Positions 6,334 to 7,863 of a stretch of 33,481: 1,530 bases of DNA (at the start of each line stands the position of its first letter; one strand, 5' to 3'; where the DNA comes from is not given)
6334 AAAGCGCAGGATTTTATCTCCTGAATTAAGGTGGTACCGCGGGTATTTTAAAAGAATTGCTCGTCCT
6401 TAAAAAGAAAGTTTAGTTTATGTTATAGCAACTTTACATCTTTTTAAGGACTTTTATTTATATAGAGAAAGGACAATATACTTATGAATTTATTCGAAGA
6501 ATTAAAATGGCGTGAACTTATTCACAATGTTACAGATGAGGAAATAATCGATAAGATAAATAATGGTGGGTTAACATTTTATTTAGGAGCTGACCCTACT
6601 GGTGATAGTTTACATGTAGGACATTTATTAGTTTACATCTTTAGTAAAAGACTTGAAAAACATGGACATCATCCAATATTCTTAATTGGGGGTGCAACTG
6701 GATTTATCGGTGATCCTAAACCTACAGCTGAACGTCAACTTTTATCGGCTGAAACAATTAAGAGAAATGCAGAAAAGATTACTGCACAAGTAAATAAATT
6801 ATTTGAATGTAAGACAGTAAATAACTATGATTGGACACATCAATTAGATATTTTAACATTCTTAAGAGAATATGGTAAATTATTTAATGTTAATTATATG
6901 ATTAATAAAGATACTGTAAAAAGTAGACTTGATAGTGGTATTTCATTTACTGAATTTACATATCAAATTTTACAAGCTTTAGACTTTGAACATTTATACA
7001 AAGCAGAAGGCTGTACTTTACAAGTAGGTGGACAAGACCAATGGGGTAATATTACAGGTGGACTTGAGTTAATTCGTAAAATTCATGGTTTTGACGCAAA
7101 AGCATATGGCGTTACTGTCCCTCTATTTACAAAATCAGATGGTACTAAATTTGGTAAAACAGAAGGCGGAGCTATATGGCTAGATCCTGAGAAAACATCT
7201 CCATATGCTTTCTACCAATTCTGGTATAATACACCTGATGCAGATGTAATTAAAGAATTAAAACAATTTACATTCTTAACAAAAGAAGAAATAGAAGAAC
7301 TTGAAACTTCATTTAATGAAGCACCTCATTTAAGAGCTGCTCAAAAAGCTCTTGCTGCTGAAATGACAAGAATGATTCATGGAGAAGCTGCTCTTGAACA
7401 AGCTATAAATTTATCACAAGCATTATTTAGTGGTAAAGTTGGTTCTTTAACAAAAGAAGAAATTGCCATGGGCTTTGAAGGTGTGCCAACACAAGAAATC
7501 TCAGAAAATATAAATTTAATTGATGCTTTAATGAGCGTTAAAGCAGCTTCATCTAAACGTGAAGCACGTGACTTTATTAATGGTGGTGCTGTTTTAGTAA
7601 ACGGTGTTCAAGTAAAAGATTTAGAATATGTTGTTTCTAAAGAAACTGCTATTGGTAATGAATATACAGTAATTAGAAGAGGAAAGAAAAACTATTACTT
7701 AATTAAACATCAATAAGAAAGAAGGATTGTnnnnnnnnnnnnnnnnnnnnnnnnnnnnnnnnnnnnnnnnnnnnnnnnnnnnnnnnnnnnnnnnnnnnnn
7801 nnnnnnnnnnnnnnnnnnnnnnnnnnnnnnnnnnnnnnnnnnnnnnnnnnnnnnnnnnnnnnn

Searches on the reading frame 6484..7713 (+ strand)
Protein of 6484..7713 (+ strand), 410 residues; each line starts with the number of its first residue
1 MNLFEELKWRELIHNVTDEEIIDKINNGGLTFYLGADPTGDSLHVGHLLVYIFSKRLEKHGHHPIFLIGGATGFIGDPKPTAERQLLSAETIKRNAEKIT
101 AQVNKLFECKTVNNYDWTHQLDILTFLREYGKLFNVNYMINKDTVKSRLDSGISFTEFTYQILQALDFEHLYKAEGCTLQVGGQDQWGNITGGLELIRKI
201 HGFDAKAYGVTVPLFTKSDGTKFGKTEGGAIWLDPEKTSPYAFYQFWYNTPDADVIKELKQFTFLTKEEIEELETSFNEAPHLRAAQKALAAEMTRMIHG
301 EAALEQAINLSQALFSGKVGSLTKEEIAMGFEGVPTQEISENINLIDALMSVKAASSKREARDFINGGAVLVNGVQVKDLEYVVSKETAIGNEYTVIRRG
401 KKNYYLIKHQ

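Call 6: search_protein_families(library=pfam, proteins=[window:6484-7713:+], max_evalue=0.001)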
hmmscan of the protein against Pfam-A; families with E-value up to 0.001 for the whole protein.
window:6484-7713:+ (410 aa): 3 families
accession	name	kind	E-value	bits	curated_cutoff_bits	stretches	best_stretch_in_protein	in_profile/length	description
PF00579.31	tRNA-synt_1b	-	4.1e-79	266.4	21.1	1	28-315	4-291/292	tRNA synthetases class I (W and Y)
PF22421.1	SYY_C-terminal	-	7.6e-28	96.7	27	1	326-407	1-83/83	Tyrosine--tRNA ligase SYY-like C-terminal domain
PF01479.30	S4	-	1.1e-08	35.1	22.8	1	347-387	4-45/48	S4 domain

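Call 65: list_cluster_members(proteins=[window:6484-7713:+, window:17936-19771:+, window:25146-26168:+, window:29495-30262:+, window:3816-5084:+])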
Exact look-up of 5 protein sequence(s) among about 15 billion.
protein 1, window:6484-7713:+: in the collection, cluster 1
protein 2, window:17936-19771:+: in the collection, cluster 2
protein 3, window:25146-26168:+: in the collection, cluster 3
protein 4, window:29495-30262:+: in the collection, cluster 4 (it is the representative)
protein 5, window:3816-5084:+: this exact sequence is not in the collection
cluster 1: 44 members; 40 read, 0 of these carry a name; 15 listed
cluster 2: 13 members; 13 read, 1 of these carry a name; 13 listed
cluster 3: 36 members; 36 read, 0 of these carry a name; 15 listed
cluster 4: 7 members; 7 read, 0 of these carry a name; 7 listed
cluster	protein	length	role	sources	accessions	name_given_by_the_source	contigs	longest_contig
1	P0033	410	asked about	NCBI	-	-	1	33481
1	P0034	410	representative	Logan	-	-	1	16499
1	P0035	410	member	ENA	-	-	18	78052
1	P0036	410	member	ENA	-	-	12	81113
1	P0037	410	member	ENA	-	-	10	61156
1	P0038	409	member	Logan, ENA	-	-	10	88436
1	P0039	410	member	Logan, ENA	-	-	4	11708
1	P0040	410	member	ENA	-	-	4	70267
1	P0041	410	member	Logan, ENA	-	-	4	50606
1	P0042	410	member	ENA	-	-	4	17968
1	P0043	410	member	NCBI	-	-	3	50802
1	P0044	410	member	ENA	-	-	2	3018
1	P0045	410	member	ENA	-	-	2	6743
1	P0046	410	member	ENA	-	-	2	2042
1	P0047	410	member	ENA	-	-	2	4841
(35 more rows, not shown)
